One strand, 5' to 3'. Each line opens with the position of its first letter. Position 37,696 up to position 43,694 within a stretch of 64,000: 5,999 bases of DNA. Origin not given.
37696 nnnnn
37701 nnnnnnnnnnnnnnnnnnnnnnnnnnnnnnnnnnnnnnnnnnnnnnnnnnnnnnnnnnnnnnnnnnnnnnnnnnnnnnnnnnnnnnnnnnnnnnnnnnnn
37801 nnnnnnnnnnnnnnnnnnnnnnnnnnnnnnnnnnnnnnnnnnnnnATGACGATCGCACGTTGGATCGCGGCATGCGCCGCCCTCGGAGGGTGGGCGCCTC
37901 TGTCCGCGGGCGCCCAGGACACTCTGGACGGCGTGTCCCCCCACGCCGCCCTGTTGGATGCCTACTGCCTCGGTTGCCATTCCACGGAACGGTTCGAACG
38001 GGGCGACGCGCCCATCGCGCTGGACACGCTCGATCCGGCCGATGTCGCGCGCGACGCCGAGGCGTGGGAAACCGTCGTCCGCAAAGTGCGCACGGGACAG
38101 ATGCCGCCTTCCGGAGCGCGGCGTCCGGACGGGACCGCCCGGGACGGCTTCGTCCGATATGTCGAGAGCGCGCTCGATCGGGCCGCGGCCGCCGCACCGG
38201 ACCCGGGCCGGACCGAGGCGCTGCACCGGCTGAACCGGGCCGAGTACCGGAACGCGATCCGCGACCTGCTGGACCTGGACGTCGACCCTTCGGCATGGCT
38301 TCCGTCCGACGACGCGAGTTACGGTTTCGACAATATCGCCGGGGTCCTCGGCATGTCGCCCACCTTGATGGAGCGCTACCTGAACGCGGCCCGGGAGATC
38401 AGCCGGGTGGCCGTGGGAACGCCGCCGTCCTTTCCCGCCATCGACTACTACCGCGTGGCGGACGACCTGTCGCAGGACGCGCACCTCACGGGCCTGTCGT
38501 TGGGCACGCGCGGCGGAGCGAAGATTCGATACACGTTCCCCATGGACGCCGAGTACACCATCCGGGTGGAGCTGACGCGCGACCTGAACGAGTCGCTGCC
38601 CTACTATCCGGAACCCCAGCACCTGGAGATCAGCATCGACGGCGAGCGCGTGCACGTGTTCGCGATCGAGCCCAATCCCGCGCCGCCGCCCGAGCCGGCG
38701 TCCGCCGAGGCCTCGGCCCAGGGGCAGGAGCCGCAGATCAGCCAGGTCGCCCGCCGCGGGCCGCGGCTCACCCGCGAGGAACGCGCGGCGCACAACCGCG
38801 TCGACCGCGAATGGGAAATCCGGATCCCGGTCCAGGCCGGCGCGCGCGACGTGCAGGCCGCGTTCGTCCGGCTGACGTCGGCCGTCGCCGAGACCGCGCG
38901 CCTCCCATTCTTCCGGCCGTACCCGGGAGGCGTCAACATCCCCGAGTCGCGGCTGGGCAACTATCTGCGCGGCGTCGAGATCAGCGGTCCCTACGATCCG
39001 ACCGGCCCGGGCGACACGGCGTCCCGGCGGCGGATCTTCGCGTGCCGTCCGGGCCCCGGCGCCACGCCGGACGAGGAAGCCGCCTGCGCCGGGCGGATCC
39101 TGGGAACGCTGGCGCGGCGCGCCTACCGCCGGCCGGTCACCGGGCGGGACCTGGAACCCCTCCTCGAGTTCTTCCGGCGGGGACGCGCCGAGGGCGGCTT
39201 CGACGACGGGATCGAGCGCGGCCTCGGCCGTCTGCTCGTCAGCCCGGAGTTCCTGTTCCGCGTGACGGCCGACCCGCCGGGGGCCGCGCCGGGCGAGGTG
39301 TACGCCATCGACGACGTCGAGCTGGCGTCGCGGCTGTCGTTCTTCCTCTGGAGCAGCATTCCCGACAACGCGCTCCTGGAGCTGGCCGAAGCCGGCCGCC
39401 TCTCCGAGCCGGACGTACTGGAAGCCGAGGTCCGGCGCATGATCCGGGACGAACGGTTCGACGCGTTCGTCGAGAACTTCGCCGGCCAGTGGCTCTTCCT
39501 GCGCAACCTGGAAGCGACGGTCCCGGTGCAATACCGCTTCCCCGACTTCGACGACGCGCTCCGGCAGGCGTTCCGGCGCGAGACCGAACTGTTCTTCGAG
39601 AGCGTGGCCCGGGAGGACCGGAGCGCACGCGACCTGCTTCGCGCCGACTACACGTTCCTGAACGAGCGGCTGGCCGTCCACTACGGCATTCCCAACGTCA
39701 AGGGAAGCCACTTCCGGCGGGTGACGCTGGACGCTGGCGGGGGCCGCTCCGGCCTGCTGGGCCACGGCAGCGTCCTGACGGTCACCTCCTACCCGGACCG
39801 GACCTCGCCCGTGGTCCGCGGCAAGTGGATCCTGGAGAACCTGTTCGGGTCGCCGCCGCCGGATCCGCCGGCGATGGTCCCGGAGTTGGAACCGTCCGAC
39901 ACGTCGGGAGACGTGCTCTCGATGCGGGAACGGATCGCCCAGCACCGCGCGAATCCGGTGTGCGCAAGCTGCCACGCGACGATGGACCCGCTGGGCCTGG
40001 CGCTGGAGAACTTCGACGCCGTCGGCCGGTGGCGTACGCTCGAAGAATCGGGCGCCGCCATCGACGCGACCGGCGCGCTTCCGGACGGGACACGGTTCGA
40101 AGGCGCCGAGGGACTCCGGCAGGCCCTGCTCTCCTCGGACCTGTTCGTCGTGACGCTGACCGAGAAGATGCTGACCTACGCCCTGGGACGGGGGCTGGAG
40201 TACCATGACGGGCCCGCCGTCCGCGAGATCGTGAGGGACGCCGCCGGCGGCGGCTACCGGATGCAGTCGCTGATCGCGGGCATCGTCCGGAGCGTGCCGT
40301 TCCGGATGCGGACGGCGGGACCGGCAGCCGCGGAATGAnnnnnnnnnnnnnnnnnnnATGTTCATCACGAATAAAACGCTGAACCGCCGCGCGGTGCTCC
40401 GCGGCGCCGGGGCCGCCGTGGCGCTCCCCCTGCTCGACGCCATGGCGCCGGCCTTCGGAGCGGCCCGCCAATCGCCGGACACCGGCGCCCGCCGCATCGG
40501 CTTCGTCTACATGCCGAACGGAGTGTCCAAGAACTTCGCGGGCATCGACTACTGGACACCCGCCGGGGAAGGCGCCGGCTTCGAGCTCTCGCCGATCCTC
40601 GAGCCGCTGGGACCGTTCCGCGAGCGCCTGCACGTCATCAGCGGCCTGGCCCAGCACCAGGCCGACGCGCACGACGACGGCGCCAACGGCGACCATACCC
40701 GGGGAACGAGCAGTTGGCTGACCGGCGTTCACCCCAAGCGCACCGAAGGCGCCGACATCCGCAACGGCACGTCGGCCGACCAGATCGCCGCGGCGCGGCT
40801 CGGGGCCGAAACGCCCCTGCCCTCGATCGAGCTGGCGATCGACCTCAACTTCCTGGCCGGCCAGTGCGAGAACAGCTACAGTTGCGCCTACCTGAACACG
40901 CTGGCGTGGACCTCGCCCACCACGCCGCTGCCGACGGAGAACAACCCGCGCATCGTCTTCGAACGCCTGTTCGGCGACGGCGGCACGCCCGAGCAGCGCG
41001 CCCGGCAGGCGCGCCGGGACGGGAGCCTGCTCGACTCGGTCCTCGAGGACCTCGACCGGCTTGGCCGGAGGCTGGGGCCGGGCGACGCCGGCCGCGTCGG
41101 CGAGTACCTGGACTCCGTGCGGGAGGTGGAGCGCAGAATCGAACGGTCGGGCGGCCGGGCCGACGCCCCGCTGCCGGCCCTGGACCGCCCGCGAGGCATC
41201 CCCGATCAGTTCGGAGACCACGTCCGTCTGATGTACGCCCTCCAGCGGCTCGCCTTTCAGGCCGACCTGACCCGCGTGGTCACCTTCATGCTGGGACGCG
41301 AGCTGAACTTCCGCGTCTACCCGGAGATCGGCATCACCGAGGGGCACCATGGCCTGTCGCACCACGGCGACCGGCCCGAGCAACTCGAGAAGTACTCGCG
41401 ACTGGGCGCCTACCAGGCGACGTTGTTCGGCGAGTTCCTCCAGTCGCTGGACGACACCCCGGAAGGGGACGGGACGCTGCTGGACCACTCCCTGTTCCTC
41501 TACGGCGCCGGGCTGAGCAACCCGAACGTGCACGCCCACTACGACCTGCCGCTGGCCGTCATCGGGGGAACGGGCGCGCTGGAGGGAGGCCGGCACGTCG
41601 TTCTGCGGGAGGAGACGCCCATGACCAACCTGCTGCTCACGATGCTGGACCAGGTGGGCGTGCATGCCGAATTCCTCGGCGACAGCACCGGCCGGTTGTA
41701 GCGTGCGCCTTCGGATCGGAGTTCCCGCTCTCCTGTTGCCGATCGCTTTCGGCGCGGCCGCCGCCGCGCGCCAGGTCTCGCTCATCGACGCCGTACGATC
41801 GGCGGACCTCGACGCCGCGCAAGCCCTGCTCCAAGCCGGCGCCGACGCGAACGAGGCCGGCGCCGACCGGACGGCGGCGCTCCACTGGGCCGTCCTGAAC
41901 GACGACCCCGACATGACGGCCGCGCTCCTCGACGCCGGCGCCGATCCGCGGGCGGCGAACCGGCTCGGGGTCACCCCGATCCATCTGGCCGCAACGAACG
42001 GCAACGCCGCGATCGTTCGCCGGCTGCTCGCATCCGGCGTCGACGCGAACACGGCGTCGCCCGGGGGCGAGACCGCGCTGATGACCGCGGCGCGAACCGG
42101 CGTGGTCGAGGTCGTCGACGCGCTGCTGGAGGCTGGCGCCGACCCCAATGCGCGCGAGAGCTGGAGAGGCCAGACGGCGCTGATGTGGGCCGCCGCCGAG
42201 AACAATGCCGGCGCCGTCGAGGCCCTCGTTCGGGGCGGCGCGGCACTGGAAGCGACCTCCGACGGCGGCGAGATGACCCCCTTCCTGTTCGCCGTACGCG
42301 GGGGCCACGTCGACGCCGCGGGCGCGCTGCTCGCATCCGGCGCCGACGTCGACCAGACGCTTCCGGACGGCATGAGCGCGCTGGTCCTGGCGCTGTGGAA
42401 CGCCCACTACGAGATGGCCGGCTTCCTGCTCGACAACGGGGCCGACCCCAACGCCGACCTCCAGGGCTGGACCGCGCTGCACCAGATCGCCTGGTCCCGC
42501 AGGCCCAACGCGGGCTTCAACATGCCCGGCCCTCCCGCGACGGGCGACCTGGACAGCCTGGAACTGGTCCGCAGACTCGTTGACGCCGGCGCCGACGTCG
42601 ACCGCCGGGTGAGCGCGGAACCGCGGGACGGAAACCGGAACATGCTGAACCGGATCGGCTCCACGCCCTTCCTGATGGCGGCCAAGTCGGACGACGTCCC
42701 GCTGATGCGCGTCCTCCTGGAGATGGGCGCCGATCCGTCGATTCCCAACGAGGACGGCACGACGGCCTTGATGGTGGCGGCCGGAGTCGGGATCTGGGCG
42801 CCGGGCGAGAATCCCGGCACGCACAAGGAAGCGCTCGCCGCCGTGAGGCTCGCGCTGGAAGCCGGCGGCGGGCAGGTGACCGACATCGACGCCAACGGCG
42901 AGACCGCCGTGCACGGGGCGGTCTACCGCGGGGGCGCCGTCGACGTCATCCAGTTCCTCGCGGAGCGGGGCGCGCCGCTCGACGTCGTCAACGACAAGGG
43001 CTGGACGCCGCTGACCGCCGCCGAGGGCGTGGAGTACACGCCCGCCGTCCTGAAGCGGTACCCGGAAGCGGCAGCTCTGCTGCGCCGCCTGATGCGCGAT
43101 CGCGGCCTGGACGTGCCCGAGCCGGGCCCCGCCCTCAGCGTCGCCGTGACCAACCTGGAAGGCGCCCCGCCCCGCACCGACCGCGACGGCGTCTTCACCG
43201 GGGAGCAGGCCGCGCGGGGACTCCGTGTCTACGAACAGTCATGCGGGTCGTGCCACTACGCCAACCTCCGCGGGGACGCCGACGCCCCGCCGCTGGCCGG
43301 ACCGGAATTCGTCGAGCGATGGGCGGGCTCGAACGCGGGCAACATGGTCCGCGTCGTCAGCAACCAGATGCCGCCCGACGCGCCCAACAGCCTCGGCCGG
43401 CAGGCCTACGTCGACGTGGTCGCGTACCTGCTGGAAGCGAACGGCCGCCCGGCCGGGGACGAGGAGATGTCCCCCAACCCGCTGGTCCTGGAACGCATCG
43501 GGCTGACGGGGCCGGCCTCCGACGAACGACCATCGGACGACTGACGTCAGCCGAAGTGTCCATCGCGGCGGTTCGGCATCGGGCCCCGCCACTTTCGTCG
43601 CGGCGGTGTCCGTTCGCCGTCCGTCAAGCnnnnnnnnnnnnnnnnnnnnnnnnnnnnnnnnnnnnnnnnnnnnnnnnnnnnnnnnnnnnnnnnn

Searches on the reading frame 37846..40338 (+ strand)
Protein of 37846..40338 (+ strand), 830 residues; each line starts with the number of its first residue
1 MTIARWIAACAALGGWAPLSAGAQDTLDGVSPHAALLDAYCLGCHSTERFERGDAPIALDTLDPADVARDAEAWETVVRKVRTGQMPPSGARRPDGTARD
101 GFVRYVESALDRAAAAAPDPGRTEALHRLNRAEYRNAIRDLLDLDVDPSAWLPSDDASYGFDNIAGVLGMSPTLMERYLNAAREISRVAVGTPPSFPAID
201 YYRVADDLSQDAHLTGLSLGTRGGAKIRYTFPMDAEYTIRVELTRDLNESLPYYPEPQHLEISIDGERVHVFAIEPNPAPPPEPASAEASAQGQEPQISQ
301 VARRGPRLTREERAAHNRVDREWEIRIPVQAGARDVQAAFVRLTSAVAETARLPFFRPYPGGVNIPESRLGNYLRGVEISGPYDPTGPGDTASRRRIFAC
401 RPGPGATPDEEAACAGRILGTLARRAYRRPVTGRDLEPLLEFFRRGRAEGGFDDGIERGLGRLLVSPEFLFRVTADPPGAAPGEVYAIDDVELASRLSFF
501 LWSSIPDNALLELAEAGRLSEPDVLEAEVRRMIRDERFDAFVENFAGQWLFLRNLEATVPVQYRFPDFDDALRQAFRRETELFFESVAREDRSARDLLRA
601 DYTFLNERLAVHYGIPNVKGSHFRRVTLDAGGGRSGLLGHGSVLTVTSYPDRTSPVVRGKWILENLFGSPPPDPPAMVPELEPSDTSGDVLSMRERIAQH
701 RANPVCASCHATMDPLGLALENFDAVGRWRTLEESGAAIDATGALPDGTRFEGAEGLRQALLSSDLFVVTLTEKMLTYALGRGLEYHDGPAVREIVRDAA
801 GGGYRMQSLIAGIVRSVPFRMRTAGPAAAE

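Call 3: search_protein_families(library=pfam, proteins=[window:37846-40338:+], max_evalue=0.01)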
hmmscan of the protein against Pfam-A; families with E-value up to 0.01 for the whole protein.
window:37846-40338:+ (830 aa): 7 families
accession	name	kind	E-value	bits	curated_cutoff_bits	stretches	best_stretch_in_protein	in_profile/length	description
PF07631.16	PSD4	-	5.8e-47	159.8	23.3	1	488-615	1-128/128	Protein of unknown function (DUF1592)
PF07627.16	PSCyt3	-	3.4e-35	120.7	27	1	634-732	1-97/98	Protein of unknown function (DUF1588)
PF07626.16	PSD3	-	4e-26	91.7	23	1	128-190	2-64/65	Protein of unknown function (DUF1587)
PF07624.16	PSD2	-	2e-23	82.3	25.8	1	747-819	1-74/74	Protein of unknown function (DUF1585)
PF07637.16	PSD5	-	4.4e-18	65.8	34.2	1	414-473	1-61/62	Protein of unknown function (DUF1595)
PF13442.11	Cytochrome_CBB3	-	1.8e-05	25.4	27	1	34-100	7-62/68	Cytochrome C oxidase, cbb3-type, subunit III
PF07635.16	PSCyt1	-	0.00064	20.7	22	0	41-90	1-59/59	Planctomycete cytochrome C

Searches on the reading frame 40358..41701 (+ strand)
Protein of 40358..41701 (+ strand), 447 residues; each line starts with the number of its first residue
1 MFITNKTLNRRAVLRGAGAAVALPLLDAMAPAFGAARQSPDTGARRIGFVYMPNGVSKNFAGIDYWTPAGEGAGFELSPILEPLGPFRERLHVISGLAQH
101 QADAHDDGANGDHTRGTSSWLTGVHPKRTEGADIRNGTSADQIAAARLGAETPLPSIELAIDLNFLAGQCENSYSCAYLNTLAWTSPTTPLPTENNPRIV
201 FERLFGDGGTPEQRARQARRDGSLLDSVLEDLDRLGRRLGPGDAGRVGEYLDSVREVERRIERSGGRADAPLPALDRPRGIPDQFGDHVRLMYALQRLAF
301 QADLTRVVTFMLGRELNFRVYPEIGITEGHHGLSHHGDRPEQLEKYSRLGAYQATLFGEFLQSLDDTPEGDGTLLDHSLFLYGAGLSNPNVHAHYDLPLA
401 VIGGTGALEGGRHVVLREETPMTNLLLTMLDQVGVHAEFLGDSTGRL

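Call 3: search_protein_families(library=pfam, proteins=[window:40358-41701:+], max_evalue=0.01)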
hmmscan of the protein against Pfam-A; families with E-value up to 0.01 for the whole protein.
window:40358-41701:+ (447 aa): 1 family
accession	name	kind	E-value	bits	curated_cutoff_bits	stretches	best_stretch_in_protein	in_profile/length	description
PF07586.16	HXXSHH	-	6.1e-95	318.8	30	1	46-357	1-306/307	Protein of unknown function (DUF1552)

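Call 45: find_homologous_proteins(query=window:40358-41701:+, max_evalue=0.00001)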
Query window:40358-41701:+ (447 aa): 8000 proteins with E <= 0.00001 among 8000 candidates; the best 120 are listed.
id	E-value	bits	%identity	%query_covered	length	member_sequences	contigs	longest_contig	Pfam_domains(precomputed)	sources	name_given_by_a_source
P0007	2.3e-298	1008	99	100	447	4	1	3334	PF07586.17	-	-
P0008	5.5e-244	828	82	100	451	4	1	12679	PF07586.17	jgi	-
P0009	1.6e-238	810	80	100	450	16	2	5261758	PF07586.17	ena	-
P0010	1.2e-237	807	80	100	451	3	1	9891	PF07586.17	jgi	-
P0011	1.9e-231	787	77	100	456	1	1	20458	PF07586.17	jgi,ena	-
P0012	6.2e-228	775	75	100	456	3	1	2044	PF07586.17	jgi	jgi:hypothetical protein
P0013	2.7e-223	760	74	100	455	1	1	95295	PF07586.17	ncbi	-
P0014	3.0e-223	760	74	100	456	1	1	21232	PF07586.17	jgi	jgi:hypothetical protein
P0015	1.5e-222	758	75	100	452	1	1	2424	PF07586.17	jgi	jgi:hypothetical protein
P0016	1.8e-222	757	73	100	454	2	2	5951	PF07586.17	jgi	jgi:hypothetical protein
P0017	2.5e-222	757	74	100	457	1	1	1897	PF07586.17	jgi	jgi:uncharacterized protein DUF1552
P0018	5.2e-222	756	74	100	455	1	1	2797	PF07586.17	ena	-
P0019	1.9e-221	754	74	100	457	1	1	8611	PF07586.17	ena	-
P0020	2.1e-221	754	74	100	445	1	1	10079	PF07586.17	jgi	jgi:hypothetical protein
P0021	2.4e-221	754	75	100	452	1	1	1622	PF07586.17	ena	-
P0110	2.5e-216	737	73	100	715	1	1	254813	PF07586.17,PF12796.14,PF00023.37,PF13637.13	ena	-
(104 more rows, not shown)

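Call 54: find_encoding_contigs(protein=P0110, flank=6000, max_places=2)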
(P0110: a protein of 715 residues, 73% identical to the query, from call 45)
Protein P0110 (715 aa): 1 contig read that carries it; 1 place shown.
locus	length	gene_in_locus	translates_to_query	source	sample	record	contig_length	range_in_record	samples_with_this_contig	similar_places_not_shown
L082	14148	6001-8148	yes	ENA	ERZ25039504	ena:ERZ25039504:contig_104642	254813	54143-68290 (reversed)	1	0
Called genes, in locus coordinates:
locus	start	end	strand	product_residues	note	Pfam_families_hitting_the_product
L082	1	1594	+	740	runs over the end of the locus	PF06452:CBM9_1 (faint), PF19313:DUF5916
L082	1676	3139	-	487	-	PF00753:Lactamase_B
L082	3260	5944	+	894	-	PF07626:PSD3, PF07637:PSD5, PF07631:PSD4, PF07627:PSCyt3, PF07624:PSD2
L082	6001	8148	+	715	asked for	PF07586:HXXSHH, PF00023:Ank (faint), PF12796:Ank_2, PF13637:Ank_4 (weak)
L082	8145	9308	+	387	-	PF00023:Ank (faint), PF13606:Ank_3 (faint), PF13637:Ank_4 (faint), PF13857:Ank_5 (faint), PF12796:Ank_2 (weak)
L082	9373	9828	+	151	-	PF02311:AraC_binding (weak), PF07883:Cupin_2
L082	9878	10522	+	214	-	PF01011:PQQ, PF13360:PQQ_2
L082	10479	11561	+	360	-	PF01011:PQQ, PF13360:PQQ_2, PF13570:Beta-prop_ACSF4 (weak), PF01011:PQQ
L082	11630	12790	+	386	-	PF07995:GSDH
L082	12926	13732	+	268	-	PF13669:Glyoxalase_4 (faint), PF00903:Glyoxalase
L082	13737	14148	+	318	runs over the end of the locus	-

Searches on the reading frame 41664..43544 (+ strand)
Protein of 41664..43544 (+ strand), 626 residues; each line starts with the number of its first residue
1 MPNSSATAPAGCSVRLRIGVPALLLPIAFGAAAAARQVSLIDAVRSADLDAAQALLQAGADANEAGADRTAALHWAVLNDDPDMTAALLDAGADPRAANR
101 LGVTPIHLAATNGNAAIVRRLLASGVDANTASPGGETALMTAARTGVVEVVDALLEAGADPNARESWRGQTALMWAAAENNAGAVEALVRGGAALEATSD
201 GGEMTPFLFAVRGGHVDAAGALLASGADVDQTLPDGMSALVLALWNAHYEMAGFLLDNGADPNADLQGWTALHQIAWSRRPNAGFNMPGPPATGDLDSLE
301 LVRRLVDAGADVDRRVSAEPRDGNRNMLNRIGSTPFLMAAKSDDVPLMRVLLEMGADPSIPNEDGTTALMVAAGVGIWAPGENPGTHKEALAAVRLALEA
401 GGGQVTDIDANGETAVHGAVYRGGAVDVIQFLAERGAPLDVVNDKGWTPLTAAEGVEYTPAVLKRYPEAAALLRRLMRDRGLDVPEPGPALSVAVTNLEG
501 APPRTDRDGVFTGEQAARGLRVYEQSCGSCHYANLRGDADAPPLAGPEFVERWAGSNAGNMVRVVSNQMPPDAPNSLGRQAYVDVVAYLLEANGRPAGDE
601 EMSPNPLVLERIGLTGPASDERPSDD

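Call 3: search_protein_families(library=pfam, proteins=[window:41664-43544:+], max_evalue=0.01)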
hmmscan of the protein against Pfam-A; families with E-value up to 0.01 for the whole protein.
window:41664-43544:+ (626 aa): 8 families
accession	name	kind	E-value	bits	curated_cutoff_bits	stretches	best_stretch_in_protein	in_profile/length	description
PF12796.13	Ank_2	-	1.1e-73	244.3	27.3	7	73-164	1-89/90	Ankyrin repeats (3 copies)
PF00023.36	Ank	-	1.7e-51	169.7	21.1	5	135-164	2-31/33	Ankyrin repeat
PF13637.12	Ank_4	-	2.5e-49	164.6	22.7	6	73-122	1-50/50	Ankyrin repeats (many copies)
PF13606.12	Ank_3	-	5.7e-41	133.6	22.3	3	135-163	2-30/30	Ankyrin repeat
PF13857.12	Ank_5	-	2.7e-33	114.1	27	4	88-139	1-53/56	Ankyrin repeats (many copies)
PF13442.11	Cytochrome_CBB3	-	7.9e-08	33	27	1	515-589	2-68/68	Cytochrome C oxidase, cbb3-type, subunit III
PF00034.26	Cytochrom_C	-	8.3e-06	27.5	21.3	1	516-591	1-88/90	Cytochrome c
PF24521.3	Ank_KRIT1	-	5.5e-05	23.4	80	0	105-167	21-81/149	KRIT1 ankyrin-repeats domain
